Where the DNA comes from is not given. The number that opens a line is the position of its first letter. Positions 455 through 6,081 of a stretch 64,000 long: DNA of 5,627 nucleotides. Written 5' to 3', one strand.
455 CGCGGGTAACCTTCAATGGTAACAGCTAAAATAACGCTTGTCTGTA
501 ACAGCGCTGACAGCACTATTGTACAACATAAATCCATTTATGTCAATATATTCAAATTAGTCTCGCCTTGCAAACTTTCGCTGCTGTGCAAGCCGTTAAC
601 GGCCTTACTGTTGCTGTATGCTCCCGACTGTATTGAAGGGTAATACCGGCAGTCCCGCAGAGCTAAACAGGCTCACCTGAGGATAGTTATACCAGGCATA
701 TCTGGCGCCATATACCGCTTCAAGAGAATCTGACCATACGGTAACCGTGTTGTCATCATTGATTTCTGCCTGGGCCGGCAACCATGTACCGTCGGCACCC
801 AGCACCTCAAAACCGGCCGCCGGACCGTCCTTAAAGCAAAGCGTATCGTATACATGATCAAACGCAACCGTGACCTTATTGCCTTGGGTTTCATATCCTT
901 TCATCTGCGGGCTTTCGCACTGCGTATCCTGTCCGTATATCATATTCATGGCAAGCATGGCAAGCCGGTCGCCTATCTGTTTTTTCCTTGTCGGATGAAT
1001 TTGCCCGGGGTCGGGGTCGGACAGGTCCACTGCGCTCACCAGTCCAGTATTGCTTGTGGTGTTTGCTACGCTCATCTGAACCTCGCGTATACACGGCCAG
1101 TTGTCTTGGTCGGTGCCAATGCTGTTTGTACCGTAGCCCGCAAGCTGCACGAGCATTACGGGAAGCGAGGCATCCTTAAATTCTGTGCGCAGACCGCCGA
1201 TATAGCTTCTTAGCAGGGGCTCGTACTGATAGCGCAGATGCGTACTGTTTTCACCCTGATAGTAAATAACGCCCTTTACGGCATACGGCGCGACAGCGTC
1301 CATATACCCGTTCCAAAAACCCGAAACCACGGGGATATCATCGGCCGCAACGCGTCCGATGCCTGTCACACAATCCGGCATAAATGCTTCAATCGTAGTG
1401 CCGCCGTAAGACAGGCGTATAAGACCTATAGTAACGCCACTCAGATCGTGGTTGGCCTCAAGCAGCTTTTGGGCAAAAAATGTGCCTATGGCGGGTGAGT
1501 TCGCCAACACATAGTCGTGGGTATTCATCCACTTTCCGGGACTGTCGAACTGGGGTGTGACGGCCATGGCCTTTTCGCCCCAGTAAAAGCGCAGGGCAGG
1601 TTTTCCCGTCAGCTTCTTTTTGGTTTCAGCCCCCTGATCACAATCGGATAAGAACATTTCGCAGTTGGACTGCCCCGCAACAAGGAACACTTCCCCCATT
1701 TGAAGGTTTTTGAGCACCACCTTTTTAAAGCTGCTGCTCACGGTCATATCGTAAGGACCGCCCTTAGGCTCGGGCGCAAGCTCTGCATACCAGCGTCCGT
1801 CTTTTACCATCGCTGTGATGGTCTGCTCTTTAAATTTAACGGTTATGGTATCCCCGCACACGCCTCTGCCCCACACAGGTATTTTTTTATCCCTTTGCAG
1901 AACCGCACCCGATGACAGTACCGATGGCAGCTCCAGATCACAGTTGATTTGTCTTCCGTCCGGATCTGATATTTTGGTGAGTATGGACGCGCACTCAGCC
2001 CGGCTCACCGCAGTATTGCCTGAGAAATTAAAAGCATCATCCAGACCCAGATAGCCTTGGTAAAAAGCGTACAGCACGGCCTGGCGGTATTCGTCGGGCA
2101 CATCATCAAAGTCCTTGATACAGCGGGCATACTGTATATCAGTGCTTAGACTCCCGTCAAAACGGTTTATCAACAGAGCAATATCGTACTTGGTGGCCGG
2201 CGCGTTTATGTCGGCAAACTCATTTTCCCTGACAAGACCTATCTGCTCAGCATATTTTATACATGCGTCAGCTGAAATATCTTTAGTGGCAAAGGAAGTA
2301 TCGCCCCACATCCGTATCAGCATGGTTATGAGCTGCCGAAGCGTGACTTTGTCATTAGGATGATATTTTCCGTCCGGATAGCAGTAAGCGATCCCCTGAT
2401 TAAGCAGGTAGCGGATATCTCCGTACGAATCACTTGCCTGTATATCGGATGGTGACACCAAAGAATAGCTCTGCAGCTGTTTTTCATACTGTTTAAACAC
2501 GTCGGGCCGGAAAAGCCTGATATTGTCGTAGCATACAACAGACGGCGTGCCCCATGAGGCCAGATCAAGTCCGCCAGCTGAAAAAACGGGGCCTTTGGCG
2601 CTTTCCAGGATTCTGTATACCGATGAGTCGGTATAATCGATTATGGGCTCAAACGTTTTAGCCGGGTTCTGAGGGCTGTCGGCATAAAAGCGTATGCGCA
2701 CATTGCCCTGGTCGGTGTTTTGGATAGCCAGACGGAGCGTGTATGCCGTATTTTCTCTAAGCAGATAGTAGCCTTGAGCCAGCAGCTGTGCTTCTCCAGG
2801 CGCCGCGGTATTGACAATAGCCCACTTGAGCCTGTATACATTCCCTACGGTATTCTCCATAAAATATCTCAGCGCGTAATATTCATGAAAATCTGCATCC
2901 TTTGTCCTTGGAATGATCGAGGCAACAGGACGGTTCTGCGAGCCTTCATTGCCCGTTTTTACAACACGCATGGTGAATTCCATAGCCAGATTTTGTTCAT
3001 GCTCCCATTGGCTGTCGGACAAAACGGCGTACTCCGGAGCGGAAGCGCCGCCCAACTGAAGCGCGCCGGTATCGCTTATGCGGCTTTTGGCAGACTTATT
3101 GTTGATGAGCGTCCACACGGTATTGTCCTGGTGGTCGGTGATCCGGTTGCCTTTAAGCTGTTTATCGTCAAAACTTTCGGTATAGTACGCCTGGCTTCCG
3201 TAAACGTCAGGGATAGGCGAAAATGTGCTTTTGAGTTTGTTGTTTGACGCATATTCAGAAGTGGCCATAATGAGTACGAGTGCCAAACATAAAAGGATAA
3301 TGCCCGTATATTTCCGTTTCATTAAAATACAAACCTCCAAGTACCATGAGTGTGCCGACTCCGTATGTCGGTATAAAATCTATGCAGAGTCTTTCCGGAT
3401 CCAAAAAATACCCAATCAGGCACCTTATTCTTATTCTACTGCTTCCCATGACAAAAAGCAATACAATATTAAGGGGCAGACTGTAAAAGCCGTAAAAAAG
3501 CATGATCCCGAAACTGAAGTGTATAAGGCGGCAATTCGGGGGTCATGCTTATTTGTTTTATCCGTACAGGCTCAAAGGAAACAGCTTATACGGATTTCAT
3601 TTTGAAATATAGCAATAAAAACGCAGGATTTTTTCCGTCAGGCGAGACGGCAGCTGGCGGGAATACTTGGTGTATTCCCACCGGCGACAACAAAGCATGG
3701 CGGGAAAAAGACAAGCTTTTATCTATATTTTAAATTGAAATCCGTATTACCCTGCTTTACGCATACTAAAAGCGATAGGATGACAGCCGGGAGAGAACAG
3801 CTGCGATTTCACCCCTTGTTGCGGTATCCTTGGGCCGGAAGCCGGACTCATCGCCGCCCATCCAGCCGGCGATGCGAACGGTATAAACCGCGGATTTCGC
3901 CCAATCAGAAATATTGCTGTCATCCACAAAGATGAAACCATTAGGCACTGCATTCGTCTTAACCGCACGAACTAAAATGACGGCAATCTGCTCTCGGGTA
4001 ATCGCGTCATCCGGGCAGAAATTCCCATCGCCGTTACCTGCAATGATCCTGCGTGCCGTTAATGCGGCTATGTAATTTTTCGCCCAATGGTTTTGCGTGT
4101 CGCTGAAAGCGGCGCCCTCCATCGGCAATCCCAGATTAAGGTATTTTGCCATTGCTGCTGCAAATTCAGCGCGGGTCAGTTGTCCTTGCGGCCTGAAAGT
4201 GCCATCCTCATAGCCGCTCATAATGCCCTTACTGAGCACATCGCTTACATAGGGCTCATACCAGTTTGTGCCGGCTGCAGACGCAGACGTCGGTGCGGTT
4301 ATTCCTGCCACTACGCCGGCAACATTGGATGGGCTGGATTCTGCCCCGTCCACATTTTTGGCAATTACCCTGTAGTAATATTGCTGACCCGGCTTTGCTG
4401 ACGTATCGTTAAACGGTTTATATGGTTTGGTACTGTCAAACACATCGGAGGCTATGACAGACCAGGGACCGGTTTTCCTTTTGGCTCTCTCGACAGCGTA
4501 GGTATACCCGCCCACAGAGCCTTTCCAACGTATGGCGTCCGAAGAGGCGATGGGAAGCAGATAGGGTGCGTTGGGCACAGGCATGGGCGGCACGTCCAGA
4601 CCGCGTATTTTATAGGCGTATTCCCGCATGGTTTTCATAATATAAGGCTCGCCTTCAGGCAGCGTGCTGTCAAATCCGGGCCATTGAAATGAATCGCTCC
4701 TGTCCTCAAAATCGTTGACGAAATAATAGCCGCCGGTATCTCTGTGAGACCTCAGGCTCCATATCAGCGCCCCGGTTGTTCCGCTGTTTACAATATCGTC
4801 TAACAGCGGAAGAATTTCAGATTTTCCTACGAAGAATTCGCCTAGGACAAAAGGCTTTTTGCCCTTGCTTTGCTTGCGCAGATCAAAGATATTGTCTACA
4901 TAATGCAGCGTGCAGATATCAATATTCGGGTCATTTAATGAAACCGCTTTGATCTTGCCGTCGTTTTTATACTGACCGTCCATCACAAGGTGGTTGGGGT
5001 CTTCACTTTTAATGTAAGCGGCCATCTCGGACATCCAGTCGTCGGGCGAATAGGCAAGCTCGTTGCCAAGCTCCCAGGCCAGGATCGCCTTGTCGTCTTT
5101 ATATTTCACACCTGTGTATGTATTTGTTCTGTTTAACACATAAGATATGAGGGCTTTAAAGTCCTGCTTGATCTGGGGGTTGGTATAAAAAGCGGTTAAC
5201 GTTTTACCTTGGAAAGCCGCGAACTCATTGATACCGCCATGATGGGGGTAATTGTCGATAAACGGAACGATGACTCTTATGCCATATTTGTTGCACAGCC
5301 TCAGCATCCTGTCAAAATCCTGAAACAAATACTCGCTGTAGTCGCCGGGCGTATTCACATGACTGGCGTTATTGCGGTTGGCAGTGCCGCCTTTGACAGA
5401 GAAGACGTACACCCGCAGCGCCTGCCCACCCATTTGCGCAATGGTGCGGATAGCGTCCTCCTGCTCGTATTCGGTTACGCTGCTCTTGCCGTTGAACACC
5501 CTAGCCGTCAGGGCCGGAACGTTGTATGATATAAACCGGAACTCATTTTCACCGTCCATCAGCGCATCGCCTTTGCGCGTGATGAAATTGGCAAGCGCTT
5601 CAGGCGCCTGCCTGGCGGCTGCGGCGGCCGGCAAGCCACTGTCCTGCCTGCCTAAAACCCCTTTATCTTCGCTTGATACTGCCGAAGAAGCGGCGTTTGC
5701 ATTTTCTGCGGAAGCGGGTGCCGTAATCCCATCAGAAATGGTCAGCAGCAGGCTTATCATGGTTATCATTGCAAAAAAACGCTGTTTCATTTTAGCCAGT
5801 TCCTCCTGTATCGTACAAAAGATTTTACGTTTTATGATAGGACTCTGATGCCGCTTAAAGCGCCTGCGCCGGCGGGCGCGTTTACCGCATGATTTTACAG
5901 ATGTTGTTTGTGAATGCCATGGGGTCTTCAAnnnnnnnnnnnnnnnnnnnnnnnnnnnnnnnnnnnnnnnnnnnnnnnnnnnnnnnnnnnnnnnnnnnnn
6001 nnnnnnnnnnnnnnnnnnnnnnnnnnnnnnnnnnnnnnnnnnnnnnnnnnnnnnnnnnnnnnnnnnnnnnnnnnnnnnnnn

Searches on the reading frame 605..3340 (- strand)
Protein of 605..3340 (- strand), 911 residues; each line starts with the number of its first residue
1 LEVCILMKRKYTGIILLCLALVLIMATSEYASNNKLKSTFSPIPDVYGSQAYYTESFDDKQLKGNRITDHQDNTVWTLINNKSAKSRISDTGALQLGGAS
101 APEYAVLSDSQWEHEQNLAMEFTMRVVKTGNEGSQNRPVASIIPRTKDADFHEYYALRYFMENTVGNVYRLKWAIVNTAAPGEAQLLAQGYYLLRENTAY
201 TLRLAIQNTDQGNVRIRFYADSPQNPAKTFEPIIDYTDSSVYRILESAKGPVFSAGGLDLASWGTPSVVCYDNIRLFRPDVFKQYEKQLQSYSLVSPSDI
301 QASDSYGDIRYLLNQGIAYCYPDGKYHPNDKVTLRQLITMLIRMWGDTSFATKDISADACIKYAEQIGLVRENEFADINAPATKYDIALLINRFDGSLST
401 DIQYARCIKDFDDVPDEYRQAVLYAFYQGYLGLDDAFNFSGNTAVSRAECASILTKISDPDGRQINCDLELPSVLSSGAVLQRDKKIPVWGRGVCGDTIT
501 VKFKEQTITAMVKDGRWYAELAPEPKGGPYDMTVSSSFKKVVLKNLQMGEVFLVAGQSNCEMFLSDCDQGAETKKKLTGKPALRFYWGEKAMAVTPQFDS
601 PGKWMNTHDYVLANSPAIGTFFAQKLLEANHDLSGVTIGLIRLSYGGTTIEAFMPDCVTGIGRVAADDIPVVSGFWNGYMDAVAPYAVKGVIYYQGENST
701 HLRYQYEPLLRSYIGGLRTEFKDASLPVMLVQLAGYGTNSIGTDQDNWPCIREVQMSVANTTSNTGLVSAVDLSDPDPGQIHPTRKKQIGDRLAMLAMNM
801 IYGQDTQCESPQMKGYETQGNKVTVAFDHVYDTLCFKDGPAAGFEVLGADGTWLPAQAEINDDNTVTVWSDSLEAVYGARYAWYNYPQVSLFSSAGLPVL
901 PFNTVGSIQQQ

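Call 71: search_protein_families(library=pfam, proteins=[window:605-3340:-], max_evalue=0.00001)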
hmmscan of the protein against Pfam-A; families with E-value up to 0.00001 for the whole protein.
window:605-3340:- (911 aa): 2 families
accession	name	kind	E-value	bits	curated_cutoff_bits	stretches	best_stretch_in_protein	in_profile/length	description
PF03629.24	SASA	-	1.3e-16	61.3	24.8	1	550-795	3-222/226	Carbohydrate esterase, sialic acid-specific acetylesterase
PF00395.25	SLH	-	1.3e-06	28.7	20.8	0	298-334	3-40/44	S-layer homology domain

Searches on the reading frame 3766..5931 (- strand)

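Call 71: search_protein_families(library=pfam, proteins=[window:3766-5931:-], max_evalue=0.00001)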
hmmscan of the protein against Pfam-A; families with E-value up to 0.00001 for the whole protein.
window:3766-5931:- (721 aa): 2 families
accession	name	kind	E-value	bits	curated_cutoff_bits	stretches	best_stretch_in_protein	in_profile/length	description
PF00395.25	SLH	-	2.8e-35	120.5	20.8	2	557-591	11-44/44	S-layer homology domain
PF00150.24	Cellulase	-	1.8e-06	28.1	23.5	1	152-344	18-194/272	Cellulase (glycosyl hydrolase family 5)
